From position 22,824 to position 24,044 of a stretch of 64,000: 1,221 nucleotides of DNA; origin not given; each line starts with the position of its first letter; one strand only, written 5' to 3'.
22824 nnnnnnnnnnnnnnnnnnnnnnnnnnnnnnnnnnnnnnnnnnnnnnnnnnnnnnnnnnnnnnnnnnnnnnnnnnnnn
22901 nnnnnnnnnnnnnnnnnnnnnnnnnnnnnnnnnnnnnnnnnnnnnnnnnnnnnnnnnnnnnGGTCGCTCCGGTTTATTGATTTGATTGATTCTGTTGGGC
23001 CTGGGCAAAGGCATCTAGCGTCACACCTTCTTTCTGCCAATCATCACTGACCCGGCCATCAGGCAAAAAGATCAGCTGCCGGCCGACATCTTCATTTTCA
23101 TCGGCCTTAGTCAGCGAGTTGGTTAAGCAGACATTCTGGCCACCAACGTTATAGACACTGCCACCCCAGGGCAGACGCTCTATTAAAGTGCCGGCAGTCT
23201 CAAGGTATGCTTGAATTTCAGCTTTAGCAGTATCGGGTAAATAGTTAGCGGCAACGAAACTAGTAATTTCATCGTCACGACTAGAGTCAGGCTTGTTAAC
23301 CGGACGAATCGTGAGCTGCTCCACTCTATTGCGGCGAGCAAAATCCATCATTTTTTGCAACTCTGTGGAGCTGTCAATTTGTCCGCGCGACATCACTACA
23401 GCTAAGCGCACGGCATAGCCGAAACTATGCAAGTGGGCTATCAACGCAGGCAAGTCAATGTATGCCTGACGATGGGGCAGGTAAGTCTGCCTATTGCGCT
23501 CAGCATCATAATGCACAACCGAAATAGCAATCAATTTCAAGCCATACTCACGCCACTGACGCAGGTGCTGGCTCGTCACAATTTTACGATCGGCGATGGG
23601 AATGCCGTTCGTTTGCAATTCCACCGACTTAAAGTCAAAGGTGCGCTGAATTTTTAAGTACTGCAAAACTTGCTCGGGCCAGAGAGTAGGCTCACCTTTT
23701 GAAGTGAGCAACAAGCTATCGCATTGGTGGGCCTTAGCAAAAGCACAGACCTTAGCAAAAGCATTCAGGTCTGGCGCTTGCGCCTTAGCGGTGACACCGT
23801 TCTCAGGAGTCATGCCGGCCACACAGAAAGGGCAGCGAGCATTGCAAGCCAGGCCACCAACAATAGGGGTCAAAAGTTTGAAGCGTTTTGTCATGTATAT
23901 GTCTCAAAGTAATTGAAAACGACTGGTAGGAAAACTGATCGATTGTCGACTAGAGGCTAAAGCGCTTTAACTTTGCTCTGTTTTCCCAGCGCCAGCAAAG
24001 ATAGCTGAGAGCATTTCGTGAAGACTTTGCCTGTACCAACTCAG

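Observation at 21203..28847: Nine-gene co-directional cassette of orphan proteins ending in a radical-SAM/PLP pair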

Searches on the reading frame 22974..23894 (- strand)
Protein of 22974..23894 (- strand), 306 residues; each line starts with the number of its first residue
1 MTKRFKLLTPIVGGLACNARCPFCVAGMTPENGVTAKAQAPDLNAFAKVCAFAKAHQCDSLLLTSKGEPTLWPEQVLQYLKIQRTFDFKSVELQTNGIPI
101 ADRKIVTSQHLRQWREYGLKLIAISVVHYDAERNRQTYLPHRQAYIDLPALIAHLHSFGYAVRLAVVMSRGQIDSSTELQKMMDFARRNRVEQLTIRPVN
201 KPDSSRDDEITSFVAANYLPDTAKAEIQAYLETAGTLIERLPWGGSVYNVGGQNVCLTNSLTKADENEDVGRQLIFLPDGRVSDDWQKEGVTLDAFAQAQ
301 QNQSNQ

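Call 5: search_protein_families(library=pfam, proteins=[window:22974-23894:-], max_evalue=0.1)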
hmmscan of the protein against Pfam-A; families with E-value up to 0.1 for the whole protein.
window:22974-23894:- (306 aa): 2 families
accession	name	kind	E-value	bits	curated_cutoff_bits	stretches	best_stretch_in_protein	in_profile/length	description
PF04055.27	Radical_SAM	-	2.5e-08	34.7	29.5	1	16-137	6-120/166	Radical SAM superfamily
PF19419.5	DUF5983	-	0.0045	17.7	27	0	147-192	27-71/90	Family of unknown function (DUF5983) C-terminal domain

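Call 6: search_protein_families(library=padloc, proteins=[window:22974-23894:-], max_evalue=0.1)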
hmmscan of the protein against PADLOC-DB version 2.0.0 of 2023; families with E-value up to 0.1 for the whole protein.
window:22974-23894:- (306 aa): 3 families
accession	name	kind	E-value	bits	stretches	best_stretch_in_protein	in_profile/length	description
PDLC02903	pVip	-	2.1e-09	35.3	1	16-222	9-194/257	Viperins not associated with kinases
PDLC02904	pVip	-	1.8e-06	25.7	1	16-203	12-182/262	Viperins associated with kinases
PDLC02905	pVip-kinase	-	0.0002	18.7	1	16-209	191-376/474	Viperin-kinase fusion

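Call 7: search_protein_families(library=ncbifam, proteins=[window:22974-23894:-], max_evalue=0.1)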
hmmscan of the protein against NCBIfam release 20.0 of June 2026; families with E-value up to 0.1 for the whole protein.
window:22974-23894:- (306 aa): 11 families
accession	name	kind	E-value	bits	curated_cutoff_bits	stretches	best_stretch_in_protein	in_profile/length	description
TIGR02666.1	moaA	equivalog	1.6e-09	37.2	284.05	1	17-192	20-186/336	GTP 3',8-cyclase MoaA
TIGR03977.1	rSAM_pair_HxsC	equivalog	1.3e-07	30.8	267.9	1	16-189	34-193/292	His-Xaa-Ser system radical SAM maturase HxsC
NF045702.1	rSAM_GDGT_ether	equivalog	1.7e-07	30.2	450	1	16-199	95-268/486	tetraether lipid synthase Tes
NF038283.1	viperin_w_prok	equivalog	5.1e-07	29.1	180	1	16-218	11-214/281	viperin family antiviral radical SAM protein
NF045646.2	rSAM_Se_TrsS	equivalog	5.9e-07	28.4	490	1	16-186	95-251/441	radical SAM (seleno)protein TrsS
TIGR02668.1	moaA_archaeal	equivalog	5.3e-06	25.6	325.25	1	16-203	19-190/303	GTP 3',8-cyclase MoaA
NF049973.1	radical_Rv1681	equivalog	0.00029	19.9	380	1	15-201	80-251/326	Rv1681 family radical SAM protein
TIGR04078.1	rSAM_yydG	equivalog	0.0073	15.8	300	1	16-132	10-119/309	YydG family radical SAM peptide epimerase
TIGR02495.1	NrdG2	equivalog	0.0095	15.3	131.15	1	16-103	25-105/193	anaerobic ribonucleoside-triphosphate reductase activating protein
TIGR04100.1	rSAM_pair_X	hypoth_equivalog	0.015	14.9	262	1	17-184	18-188/197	TIGR04100 family radical SAM protein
NF038073.1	rSAM_STM4011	subfamily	0.053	12.8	200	1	16-115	11-110/278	STM4011 family radical SAM protein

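Call 10: find_homologous_proteins(query=window:22974-23894:-, max_evalue=0.00001)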
Query window:22974-23894:- (306 aa): 968 proteins with E <= 0.00001 among 3082 candidates; the best 120 are listed.
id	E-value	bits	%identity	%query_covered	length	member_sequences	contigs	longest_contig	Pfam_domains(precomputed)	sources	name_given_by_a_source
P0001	1.5e-196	670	96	100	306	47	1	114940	PF04055.28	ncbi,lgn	-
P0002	1.1e-188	644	96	100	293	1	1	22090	PF04055.28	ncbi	-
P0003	2.9e-123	429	63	98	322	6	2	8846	PF04055.28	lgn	-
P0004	5.0e-122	425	60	97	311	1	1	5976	PF04055.28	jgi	jgi:molybdenum cofactor biosynthesis enzyme MoaA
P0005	4.2e-113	396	58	98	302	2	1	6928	PF04055.28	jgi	jgi:MoaA/NifB/PqqE/SkfB family radical SAM enzyme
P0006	1.5e-105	371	57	97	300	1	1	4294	PF04055.28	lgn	-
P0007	3.5e-103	363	55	96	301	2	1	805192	PF04055.28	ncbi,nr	ncbi:MAG: radical SAM protein [Candidatus Obscuribacterales bacterium]|nr:radical SAM protein [Candi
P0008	7.8e-102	359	55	96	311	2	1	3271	PF04055.28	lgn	-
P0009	4.0e-101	356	83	63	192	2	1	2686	PF04055.28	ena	-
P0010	1.6e-98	348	57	89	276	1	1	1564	PF04055.28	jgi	jgi:molybdenum cofactor biosynthesis enzyme MoaA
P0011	4.0e-98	346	51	93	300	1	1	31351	PF04055.28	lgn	-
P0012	1.5e-97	345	54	94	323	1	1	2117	PF04055.28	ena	-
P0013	2.8e-97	344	52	95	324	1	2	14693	PF04055.28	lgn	-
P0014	2.5e-95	337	51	96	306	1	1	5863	PF04055.28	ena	-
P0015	5.8e-92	326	51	95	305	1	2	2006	PF04055.28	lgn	-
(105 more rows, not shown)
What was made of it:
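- Closest known: MoaA. Same: JGI names several homologues 'MoaA' (call 10).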

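Call 11: find_encoding_contigs(protein=P0001, flank=10000, max_places=4)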
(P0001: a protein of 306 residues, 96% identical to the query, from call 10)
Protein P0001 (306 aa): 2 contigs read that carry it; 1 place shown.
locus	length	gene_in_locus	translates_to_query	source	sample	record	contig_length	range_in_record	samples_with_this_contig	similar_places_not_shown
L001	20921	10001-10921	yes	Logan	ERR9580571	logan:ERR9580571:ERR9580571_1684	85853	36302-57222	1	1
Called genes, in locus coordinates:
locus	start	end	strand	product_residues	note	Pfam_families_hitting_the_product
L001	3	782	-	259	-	PF03575:Peptidase_S51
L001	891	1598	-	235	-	PF00719:Pyrophosphatase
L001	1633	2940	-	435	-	PF03572:Peptidase_S41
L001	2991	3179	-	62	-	-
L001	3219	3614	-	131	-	PF03061:4HBT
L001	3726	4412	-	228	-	-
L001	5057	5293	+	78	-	-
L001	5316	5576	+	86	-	-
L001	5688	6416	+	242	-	-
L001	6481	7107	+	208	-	-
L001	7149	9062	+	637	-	-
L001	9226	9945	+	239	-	-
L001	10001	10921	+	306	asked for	PF04055:Radical_SAM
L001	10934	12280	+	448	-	PF00155:Aminotran_1_2 (faint)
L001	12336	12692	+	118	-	-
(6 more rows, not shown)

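Call 12: find_encoding_contigs(protein=P0007, flank=10000, max_places=3)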
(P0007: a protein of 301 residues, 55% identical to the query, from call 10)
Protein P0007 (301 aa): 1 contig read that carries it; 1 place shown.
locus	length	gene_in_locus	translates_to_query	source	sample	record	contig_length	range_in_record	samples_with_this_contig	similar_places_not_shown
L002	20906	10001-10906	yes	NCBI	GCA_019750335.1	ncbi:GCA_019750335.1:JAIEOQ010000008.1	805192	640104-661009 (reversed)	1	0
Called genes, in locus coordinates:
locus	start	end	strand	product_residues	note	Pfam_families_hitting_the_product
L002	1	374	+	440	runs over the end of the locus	-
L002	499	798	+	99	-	-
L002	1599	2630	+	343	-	-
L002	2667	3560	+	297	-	PF01467:CTP_transf_like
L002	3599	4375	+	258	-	-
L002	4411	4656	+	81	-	-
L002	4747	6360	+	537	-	-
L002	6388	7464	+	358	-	PF13793:Pribosyltran_N, PF14572:Pribosyl_synth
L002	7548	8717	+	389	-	PF09511:RNA_lig_T4_1, PF09414:RNA_ligase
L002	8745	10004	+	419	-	PF07690:MFS_1 (weak), PF03092:BT1, PF07690:MFS_1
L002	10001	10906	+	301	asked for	PF04055:Radical_SAM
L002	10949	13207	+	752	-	PF00795:CN_hydrolase, PF02540:NAD_synthase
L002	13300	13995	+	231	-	PF00857:Isochorismatase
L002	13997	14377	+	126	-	-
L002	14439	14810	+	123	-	-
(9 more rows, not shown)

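Call 13: find_encoding_contigs(protein=P0003, flank=10000, max_places=3)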
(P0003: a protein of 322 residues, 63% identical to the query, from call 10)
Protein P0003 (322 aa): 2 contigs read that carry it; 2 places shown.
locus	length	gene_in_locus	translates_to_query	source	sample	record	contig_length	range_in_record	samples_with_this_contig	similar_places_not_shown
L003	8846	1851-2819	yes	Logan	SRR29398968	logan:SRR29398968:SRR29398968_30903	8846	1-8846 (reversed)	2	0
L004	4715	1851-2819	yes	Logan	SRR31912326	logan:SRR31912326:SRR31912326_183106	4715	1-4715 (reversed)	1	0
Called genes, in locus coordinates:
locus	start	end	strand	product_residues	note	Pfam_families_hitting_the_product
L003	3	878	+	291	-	?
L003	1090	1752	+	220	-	PF04367:DUF502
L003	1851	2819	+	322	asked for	PF04055:Radical_SAM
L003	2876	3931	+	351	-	PF00155:Aminotran_1_2 (weak)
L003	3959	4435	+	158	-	-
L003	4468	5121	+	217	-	-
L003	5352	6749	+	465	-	-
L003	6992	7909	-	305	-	PF07719:TPR_2 (faint), PF13424:TPR_12 (weak)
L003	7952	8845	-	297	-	?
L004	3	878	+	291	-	?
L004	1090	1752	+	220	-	PF04367:DUF502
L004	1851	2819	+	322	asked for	PF04055:Radical_SAM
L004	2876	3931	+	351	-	PF00155:Aminotran_1_2 (weak)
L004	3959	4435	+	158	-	-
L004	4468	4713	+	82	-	?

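Call 14: find_encoding_contigs(protein=P0011, flank=10000, max_places=3)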
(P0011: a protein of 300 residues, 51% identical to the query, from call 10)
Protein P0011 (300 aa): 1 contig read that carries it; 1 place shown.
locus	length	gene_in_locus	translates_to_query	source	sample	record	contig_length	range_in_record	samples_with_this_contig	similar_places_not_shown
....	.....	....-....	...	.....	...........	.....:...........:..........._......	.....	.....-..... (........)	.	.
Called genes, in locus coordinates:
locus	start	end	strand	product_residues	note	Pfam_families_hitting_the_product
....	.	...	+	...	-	?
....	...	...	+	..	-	-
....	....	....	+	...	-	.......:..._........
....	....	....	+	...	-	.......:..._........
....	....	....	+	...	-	-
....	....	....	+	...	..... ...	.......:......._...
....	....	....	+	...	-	-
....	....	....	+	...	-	-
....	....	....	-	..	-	-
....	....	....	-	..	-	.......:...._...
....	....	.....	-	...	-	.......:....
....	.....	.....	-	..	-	-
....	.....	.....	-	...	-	-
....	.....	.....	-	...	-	-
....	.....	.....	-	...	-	-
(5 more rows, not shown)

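Call 15: find_encoding_contigs(protein=P0013, flank=10000, max_places=3)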
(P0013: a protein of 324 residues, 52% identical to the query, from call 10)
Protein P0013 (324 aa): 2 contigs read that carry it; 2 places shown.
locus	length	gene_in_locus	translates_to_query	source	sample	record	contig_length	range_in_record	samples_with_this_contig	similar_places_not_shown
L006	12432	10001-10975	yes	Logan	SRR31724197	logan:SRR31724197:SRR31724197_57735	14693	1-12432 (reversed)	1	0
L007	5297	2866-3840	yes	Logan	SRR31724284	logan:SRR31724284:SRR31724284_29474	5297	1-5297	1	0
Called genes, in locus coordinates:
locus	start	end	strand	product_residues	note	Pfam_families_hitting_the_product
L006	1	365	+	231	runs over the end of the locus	PF01467:CTP_transf_like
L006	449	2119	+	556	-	-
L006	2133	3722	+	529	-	PF13793:Pribosyltran_N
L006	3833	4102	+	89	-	-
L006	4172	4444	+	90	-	-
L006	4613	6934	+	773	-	PF00795:CN_hydrolase, PF02540:NAD_synthase (weak)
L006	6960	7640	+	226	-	PF00857:Isochorismatase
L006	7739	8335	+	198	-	-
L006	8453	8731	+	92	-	-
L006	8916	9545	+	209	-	PF02397:Bac_transf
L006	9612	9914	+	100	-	-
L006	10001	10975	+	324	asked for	PF04055:Radical_SAM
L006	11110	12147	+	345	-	-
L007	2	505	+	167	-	?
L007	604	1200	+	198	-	-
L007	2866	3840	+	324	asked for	PF04055:Radical_SAM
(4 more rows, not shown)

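Call 19: find_related_loci(query=A1, collection=genome_contigs, flank=10000)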
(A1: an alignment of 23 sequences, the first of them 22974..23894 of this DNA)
Query A1 (306 aa) in genome_contigs; peptide patterns used: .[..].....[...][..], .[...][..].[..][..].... (x = any residue, [..] = any of these).
146 stretches matched a pattern; 135 encode a relative of the query (tblastn E <= 1e-3); the best 80 are kept; 80 distinct loci.
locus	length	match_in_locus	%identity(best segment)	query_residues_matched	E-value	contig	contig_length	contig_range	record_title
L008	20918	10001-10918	96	1-306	0e+0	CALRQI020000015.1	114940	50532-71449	MAG: bacterium Ga0077546 isolate JJ-KV10D3-173-1-m2-bin66 genome assembly, contig: JJ-KV10D3-173-C20, whole genome shotg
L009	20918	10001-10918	96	1-306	0e+0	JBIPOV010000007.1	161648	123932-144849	MAG: Candidatus Obscuribacteraceae bacterium isolate ME2014-09-24_3300034019_group5_bin156 Rohwer_bin1402_scaffold_21_c1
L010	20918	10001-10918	95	1-306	0e+0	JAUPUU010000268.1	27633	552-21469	MAG: Cyanobacteriota bacterium erpe_2018_sw_21hr_WHONDRS-SW48-000092_B_bin.40 scaffold_497145, whole genome shotgun sequ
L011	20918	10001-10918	95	1-306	0e+0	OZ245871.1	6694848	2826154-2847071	MAG: Candidatus Obscuribacterales bacterium isolate 752a7bee-ce85-476a-9af6-0c8e99acb560 genome assembly, chromosome: 1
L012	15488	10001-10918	94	1-306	0e+0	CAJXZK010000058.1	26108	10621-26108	TPA_asm: uncultured bacterium isolate SRR5620817_bin.58_MetaBAT_v2.12.1_MAG genome assembly, contig: NODE_1248_length_26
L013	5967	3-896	95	9-306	0e+0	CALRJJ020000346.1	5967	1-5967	MAG: Flavobacterium psychrophilum isolate JJ-JE56-12-1-mx-bin557 genome assembly, contig: JJ-RDS211-73-C1139, whole geno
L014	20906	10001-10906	89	1-304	0e+0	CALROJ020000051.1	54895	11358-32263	MAG: bacterium Ga0077546 isolate JJ-K9-75-3-m2-bin56 genome assembly, contig: JJ-K9-75-C123, whole genome shotgun sequen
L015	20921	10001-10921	88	1-306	0e+0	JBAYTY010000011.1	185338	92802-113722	MAG: Candidatus Obscuribacterales bacterium isolate SO_2016_LW3_2 scaffold00099_LW162_2016, whole genome shotgun sequenc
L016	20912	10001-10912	87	1-306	0e+0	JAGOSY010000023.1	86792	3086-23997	Bacterium isolate Gw_Eff_bin_360 Gw_Eff_342_length_86792_cov_12.696717, whole genome shotgun sequence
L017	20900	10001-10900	59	1-301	3e-121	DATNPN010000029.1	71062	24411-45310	MAG TPA_asm: Planktothrix sp. isolate SMAG_U16482 k141_1101228, whole genome shotgun sequence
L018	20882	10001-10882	55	3-296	2e-110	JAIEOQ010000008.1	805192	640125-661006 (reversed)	MAG: Candidatus Obscuribacterales bacterium isolate co.spades.DASTOOL.1kb_121 c_000000445342, whole genome shotgun seque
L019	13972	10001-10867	50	4-293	6e-97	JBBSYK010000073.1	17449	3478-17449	MAG: Nanoarchaeota archaeon isolate H32-bin099_1 H32_bin099_1_000000000073, whole genome shotgun sequence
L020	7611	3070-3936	49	4-293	3e-93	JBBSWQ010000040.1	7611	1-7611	MAG: archaeon isolate H51-bin154_1 H51_bin154_1_000000000040, whole genome shotgun sequence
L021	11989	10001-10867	49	4-293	1e-92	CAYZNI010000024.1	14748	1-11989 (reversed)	MAG TPA_asm: Candidatus Woesearchaeota archaeon isolate SRP173033_co2_255 genome assembly, contig: NODE_1846_length_1474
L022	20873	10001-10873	47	4-293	2e-92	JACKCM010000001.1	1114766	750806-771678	MAG: Candidatus Obscuribacterales bacterium isolate HK-STAS-CYAN-1 HK-STAS-CYAN-1_1, whole genome shotgun sequence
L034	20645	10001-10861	48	6-293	2e-86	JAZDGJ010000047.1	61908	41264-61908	MAG: Candidatus Woesearchaeota archaeon isolate MEGAHIT-group-0.258 k141_14437415, whole genome shotgun sequence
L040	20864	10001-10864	47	8-293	6e-85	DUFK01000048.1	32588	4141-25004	MAG TPA_asm: Nanoarchaeota archaeon isolate UBA10106 contig_7489, whole genome shotgun sequence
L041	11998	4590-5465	44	1-293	1e-84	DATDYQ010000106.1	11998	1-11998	MAG TPA_asm: Candidatus Nanoarchaeia archaeon isolate SMAG_U8169 k141_474607, whole genome shotgun sequence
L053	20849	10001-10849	44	4-287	6e-82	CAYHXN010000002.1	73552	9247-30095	MAG TPA_asm: uncultured Candidatus Saccharibacteria bacterium isolate ERP119705_co17_962 genome assembly, contig: NODE_2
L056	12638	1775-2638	43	4-293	1e-81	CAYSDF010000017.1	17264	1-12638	MAG TPA_asm: uncultured Candidatus Saccharibacteria bacterium isolate SRP193066_co2_10 genome assembly, contig: NODE_176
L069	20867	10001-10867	42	4-293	2e-78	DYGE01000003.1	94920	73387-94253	MAG TPA_asm: Candidatus Paceibacter sp. isolate BE2012_5_45_13 Afr_mines_BE2012_123_length_94920_cov_5_583914, whole gen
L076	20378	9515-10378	42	4-293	2e-77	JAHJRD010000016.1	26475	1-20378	MAG: Nanoarchaeota archaeon isolate OS_PC_MetaG.mb.129 OS_PC_MetaG.mb.129_k141_109139, whole genome shotgun sequence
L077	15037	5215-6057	44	11-293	1e-76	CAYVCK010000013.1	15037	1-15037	MAG TPA_asm: uncultured Gammaproteobacteria bacterium isolate SRP093185_co1_140 genome assembly, contig: NODE_2685_lengt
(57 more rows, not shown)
